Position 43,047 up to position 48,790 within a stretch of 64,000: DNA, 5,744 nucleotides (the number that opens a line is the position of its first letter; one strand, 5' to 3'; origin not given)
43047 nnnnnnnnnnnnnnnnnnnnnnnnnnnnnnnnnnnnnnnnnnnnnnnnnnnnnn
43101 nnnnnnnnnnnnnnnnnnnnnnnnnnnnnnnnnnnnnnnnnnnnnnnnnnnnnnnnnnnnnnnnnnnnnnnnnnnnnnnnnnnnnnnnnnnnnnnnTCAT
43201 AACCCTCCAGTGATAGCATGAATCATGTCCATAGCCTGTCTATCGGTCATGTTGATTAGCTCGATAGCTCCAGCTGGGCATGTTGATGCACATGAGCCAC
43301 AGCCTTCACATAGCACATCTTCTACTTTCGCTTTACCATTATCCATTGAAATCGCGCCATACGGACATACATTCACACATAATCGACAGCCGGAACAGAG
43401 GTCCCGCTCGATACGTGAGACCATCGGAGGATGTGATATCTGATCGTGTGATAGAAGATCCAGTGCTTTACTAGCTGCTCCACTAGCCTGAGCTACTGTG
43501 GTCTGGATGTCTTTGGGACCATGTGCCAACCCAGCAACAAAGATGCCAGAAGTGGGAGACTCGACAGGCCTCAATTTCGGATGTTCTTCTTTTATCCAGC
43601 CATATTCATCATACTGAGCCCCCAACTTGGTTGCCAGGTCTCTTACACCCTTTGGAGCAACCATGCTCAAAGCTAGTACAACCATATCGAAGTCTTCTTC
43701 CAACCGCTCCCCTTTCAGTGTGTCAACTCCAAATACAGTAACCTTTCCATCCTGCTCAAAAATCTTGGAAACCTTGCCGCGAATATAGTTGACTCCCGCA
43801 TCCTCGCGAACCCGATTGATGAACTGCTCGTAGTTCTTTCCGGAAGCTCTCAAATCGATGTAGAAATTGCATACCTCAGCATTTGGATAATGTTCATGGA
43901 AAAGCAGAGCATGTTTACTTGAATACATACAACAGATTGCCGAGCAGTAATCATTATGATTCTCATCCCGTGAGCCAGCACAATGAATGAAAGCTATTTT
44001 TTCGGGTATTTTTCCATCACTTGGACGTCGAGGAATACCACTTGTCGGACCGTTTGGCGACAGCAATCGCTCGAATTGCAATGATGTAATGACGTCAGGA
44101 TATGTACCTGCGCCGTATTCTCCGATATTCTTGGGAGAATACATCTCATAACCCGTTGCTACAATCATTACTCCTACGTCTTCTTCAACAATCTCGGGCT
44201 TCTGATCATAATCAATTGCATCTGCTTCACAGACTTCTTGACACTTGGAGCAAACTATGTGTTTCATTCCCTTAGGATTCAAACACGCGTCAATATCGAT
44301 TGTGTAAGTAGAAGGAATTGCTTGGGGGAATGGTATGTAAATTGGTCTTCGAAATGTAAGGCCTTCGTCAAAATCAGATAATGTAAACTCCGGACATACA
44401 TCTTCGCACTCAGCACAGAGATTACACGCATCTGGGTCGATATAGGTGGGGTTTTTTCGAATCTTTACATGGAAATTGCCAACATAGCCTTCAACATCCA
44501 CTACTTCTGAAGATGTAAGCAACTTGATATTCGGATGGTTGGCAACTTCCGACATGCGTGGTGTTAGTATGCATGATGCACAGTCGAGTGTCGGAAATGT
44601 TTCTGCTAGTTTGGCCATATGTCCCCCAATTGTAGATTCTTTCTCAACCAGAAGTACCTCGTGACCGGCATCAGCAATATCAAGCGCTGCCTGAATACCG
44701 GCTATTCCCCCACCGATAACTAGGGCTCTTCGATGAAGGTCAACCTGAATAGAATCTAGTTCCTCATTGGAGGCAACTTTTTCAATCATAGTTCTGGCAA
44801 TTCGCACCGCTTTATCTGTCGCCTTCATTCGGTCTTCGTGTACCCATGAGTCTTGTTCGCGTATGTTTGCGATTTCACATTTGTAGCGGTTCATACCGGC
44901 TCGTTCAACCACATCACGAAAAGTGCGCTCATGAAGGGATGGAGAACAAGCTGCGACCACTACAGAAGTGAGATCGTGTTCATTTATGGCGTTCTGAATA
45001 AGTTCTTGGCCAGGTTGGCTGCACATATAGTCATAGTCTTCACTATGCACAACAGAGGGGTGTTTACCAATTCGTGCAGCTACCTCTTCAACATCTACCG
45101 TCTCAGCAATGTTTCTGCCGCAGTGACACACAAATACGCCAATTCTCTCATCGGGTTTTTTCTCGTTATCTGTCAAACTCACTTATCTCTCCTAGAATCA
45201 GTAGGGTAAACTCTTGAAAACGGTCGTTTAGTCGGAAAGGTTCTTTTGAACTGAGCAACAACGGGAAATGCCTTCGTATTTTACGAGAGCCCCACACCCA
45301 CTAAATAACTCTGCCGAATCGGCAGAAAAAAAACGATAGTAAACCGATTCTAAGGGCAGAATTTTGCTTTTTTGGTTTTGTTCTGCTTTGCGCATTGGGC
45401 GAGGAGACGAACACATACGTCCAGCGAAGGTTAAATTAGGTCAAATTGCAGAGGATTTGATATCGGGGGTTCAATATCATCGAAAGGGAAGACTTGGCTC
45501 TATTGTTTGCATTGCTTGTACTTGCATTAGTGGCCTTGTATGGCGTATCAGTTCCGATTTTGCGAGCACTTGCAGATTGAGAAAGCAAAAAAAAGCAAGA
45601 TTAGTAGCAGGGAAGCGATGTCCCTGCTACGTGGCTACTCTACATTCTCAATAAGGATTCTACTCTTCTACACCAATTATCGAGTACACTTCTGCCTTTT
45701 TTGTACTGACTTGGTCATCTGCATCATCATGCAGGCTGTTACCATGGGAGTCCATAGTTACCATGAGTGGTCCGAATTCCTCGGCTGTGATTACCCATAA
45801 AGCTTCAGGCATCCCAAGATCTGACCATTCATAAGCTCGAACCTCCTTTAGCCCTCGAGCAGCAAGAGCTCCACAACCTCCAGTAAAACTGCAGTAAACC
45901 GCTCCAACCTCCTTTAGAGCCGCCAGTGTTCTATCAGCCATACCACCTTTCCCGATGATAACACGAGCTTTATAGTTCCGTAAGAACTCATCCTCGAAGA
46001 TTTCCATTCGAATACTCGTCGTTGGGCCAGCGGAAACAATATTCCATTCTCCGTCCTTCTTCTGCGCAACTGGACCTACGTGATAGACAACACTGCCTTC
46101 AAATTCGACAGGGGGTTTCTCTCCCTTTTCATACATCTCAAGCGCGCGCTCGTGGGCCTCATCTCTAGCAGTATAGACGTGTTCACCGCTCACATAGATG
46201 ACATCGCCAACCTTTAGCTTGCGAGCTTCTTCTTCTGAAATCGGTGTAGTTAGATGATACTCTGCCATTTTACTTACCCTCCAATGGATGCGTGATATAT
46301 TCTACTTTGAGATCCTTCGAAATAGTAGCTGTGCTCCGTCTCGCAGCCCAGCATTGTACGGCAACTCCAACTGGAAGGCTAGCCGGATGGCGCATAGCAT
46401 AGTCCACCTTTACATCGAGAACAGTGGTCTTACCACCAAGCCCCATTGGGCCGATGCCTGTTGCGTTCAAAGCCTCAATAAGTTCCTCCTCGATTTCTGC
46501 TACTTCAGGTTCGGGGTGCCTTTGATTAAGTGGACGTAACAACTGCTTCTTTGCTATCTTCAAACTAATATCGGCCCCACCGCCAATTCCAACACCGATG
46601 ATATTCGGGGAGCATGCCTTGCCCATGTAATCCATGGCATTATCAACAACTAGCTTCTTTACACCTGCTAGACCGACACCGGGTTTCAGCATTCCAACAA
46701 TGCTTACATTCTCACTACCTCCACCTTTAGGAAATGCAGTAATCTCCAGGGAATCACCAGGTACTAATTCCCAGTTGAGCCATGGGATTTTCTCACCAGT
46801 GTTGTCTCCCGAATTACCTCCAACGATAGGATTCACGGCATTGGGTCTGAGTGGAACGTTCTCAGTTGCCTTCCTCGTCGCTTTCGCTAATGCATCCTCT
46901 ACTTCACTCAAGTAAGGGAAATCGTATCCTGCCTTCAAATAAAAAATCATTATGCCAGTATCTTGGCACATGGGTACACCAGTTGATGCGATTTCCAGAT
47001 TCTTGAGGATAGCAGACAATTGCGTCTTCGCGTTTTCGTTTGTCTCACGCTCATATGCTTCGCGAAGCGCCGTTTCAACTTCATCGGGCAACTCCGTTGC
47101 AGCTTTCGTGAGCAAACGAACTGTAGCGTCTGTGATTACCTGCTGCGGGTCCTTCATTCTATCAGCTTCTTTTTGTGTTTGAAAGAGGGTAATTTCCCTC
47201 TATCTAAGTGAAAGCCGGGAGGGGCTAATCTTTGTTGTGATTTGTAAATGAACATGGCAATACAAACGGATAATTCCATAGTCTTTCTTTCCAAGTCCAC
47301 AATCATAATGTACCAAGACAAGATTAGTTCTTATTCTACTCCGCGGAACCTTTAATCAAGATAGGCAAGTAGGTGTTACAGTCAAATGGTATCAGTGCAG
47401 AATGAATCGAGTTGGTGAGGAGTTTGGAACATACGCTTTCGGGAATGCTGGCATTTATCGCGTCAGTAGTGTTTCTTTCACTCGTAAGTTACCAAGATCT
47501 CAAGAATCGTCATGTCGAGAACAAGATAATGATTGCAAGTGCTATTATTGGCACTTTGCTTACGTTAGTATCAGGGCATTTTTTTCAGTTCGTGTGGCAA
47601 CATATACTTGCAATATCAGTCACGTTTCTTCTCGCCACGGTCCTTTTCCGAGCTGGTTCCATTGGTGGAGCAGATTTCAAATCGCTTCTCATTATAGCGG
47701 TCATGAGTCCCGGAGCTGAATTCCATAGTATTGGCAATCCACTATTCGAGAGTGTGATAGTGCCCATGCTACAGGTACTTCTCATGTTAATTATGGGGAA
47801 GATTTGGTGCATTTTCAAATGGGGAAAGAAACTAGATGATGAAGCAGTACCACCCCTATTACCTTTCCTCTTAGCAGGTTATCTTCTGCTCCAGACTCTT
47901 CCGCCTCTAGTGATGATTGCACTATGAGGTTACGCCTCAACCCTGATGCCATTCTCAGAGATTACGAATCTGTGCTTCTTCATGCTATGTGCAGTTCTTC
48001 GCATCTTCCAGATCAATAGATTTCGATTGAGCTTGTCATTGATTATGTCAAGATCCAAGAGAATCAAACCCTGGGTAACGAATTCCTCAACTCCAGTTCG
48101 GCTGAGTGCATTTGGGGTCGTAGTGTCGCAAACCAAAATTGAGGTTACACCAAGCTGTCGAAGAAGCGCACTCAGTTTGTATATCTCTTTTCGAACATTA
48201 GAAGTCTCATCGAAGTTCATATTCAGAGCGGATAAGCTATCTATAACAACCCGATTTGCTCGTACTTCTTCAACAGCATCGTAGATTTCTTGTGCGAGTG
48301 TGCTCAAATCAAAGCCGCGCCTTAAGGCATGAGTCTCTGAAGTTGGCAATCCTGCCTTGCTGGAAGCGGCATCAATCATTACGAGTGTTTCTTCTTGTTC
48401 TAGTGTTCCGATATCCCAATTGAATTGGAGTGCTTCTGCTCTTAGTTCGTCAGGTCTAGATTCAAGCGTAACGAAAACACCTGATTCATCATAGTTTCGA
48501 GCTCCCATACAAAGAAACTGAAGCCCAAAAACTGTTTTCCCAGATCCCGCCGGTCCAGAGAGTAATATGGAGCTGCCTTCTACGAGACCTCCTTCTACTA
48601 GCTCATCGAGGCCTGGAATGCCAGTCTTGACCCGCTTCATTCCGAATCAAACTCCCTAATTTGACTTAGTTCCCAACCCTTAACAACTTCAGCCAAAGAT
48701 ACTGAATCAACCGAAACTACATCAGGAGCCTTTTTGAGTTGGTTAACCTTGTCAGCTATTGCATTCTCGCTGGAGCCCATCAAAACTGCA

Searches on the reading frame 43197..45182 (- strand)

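Call 4: search_protein_families(library=pfam, proteins=[window:43197-45182:-])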
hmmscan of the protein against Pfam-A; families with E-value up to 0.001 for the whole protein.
window:43197-45182:- (661 aa): 20 families
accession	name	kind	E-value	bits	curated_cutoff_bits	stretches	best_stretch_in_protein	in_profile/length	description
PF00037.32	Fer4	-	6.3e-18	64.2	21.1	3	591-612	3-24/24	4Fe-4S binding domain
PF12837.12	Fer4_6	-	4e-16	58.5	25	3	589-611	2-24/24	4Fe-4S binding domain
PF12838.12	Fer4_7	-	1.4e-13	51.5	27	1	596-639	2-52/52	4Fe-4S dicluster domain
PF13237.11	Fer4_10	-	1.3e-11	44.7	25.5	1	590-636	3-53/53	4Fe-4S dicluster domain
PF14697.11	Fer4_21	-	1.9e-11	44.4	35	1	585-613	30-59/59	4Fe-4S dicluster domain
PF13187.11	Fer4_9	-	2e-11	44.1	27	1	596-640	2-52/52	4Fe-4S dicluster domain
PF13484.11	Fer4_16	-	2.3e-11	44.7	30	0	596-614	2-20/66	4Fe-4S double cluster binding domain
PF07992.20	Pyr_redox_2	-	2.5e-10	40.7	26.1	1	153-231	3-79/291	Pyridine nucleotide-disulphide oxidoreductase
PF12831.13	FAD_oxidored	-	1.4e-08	34.9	27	1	154-190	3-39/416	FAD dependent oxidoreductase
PF13450.12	NAD_binding_8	-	9e-08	32.7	21.9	1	155-202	1-48/68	NAD(P)-binding Rossmann-like domain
PF25160.1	LdpA_Fe-S-bd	-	1e-07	32.1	27.6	1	600-643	7-46/49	LdpA Fe-S cluster-binding domain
PF00890.30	FAD_binding_2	-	3.2e-07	30.3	20.4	1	153-190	2-39/414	FAD binding domain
PF12797.12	Fer4_2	-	4.5e-07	29.8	24.5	0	591-608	5-22/22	4Fe-4S binding domain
PF01266.30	DAO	-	8e-07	29.3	27.9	1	153-187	2-36/353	FAD dependent oxidoreductase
PF13183.11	Fer4_8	-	2.2e-06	28.5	27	0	593-609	51-67/68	4Fe-4S dicluster domain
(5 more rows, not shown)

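Call 5: search_protein_families(library=ncbifam, proteins=[window:43197-45182:-])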
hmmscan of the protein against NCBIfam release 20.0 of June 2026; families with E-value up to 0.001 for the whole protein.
window:43197-45182:- (661 aa): 111 families (the best 25 are shown)
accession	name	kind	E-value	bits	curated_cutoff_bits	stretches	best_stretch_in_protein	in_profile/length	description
NF040770.1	hetero_SS_HdrA2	exception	3.9e-248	825.5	1100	1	13-658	1-641/777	CoB-CoM heterodisulfide reductase HdrA2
NF041778.1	hetero_SS_HdrA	equivalog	1e-191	638.7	1400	1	12-654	6-647/771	ferredoxin:CoB-CoM heterodisulfide reductase subunit HdrA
NF041891.1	hdrA_Methbact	equivalog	7.7e-176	586.5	1300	1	13-657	2-635/762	ferredoxin:CoB-CoM heterodisulfide reductase subunit HdrA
TIGR02700.1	flavo_MJ0208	hypoth_equivalog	2.5e-17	62.9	251.35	1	542-641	92-195/234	dihydromethanopterin reductase (acceptor)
NF038196.1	ferrodoxin_EFR1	subfamily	1.2e-15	58.3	75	1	594-648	184-237/242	EFR1 family ferrodoxin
NF005504.0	PRK07118.1-3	equivalog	7.2e-14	51.8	437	1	595-649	220-274/293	Fe-S cluster domain-containing protein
NF040864.1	HgcB_ferredoxin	equivalog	1.8e-11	43.7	99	1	591-642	11-63/93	mercury methylation ferredoxin HgcB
TIGR02179.1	PorD_KorD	subfamily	2.7e-11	43.4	60.05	1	591-644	22-76/78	2-oxoacid:acceptor oxidoreductase, delta subunit, pyruvate/2-ketoisovalerate family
NF045874.1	Vhu_polyferre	exception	5.4e-11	41.8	600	1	594-643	128-177/381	F420-non-reducing hydrogenase associated-polyferredoxin VhuB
TIGR04105.1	FeFe_hydrog_B1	subfamily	7e-11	41.5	450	1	594-644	111-163/462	monomeric [FeFe] hydrogenase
TIGR04041.1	activase_YjjW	hypoth_equivalog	1.2e-10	41.3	250.2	1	594-654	41-102/276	YjjW family glycine radical enzyme activase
NF043069.1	T4HPD_activ_SAM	equivalog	1.3e-10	41.1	425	1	592-645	49-102/299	trans-4-hydroxy-L-proline dehydratase activase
TIGR01944.1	rnfB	subfamily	5.4e-10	39.1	68.7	1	555-648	76-168/190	RnfABCDGE type electron transport complex subunit B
NF009410.0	PRK12771.1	subfamily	1.3e-09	37.2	516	2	138-189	126-177/566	NAD(P)-binding protein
NF005503.0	PRK07118.1-2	equivalog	1.7e-09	37.4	252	1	596-649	140-193/292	RnfABCDGE type electron transport complex subunit B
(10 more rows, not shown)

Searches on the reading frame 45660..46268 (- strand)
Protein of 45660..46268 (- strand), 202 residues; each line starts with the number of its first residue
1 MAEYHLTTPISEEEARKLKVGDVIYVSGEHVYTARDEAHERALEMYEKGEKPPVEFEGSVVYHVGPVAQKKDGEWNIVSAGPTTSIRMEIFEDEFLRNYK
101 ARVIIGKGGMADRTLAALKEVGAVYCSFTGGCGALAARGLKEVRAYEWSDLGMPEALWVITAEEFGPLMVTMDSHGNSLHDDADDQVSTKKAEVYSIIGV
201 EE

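Call 4: search_protein_families(library=pfam, proteins=[window:45660-46268:-])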
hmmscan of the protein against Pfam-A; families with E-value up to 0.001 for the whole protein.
window:45660-46268:- (202 aa): 1 family
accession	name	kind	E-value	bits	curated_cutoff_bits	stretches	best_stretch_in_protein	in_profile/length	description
PF05683.17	Fumerase_C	-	4.3e-46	157.3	22.2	1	5-182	30-204/205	Fumarase C-terminus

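Call 5: search_protein_families(library=ncbifam, proteins=[window:45660-46268:-])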
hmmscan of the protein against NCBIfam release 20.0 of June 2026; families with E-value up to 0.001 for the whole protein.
window:45660-46268:- (202 aa): 8 families
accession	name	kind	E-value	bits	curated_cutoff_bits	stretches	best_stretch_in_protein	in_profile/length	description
NF004708.0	PRK06043.1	equivalog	1.3e-69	233.7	269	1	3-189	2-185/192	fumarate hydratase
TIGR00723.1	ttdB_fumA_fumB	subfamily_domain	2.5e-62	209.8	145.15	1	14-180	2-167/169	FumA C-terminus/TtdB family hydratase beta subunit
NF006082.0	PRK08228.1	equivalog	5.6e-60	202.3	264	1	3-196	3-195/205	L(+)-tartrate dehydratase subunit beta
NF006253.0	PRK08395.1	equivalog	5.1e-51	172.7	244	1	5-181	4-164/166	fumarate hydratase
NF005310.0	PRK06842.1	equivalog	3.1e-36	124.9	238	1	3-181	2-174/185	Fe-S-containing hydro-lyase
NF011921.0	PRK15392.1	equivalog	4.4e-17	61.8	1060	1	14-187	372-541/550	class I fumarate hydratase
NF011919.0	PRK15390.1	equivalog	8.5e-16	57.3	1105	1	31-182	389-537/548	class I fumarate hydratase FumA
NF011920.0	PRK15391.1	subfamily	1e-14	53.8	1094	1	31-182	389-537/548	class I fumarate hydratase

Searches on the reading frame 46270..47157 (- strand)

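Call 4: search_protein_families(library=pfam, proteins=[window:46270-47157:-])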
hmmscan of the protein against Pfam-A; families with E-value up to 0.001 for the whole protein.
window:46270-47157:- (295 aa): 1 family
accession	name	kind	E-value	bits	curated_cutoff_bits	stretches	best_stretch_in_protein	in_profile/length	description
PF05681.19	Fumerase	-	2.7e-92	309.4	25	1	10-277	2-269/270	Fumarate hydratase (Fumerase)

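Call 5: search_protein_families(library=ncbifam, proteins=[window:46270-47157:-])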
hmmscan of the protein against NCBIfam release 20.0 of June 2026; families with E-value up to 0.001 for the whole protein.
window:46270-47157:- (295 aa): 6 families
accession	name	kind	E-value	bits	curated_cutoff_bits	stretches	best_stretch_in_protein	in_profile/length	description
TIGR00722.1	ttdA_fumA_fumB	subfamily_domain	2.9e-101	338.2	100.65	1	8-278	1-272/273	hydrolyase, tartrate alpha subunit/fumarate domain protein, Fe-S type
NF004885.0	PRK06246.1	equivalog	3.5e-97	325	276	1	6-279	7-279/279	fumarate hydratase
NF006084.0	PRK08230.1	equivalog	3e-73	246.5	365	1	5-290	11-298/303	L(+)-tartrate dehydratase subunit alpha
NF011920.0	PRK15391.1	subfamily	2.7e-17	62.2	1094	1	35-282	75-331/548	class I fumarate hydratase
NF011919.0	PRK15390.1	equivalog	1.7e-16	59.6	1105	1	36-282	76-331/548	class I fumarate hydratase FumA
NF011921.0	PRK15392.1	equivalog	1.7e-12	46.7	1060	1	38-282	77-330/550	class I fumarate hydratase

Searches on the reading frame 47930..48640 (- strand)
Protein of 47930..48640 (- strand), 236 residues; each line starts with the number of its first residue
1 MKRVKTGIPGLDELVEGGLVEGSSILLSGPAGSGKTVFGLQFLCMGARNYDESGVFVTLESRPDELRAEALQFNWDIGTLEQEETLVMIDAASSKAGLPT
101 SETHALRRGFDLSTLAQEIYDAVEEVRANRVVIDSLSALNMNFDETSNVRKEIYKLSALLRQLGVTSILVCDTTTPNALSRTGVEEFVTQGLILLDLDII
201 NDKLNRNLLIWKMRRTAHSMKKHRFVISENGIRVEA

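Call 74: search_protein_families(library=pfam, proteins=[window:47930-48640:-], max_evalue=0.00001)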
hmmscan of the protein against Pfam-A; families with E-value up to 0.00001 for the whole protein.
window:47930-48640:- (236 aa): 2 families
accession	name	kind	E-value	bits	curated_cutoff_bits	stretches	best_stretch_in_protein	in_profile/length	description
PF06745.19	ATPase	-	1.1e-70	238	26.6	1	4-234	1-226/231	KaiC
PF13481.12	AAA_25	-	6.7e-11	42.6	27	1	3-172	14-189/195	AAA domain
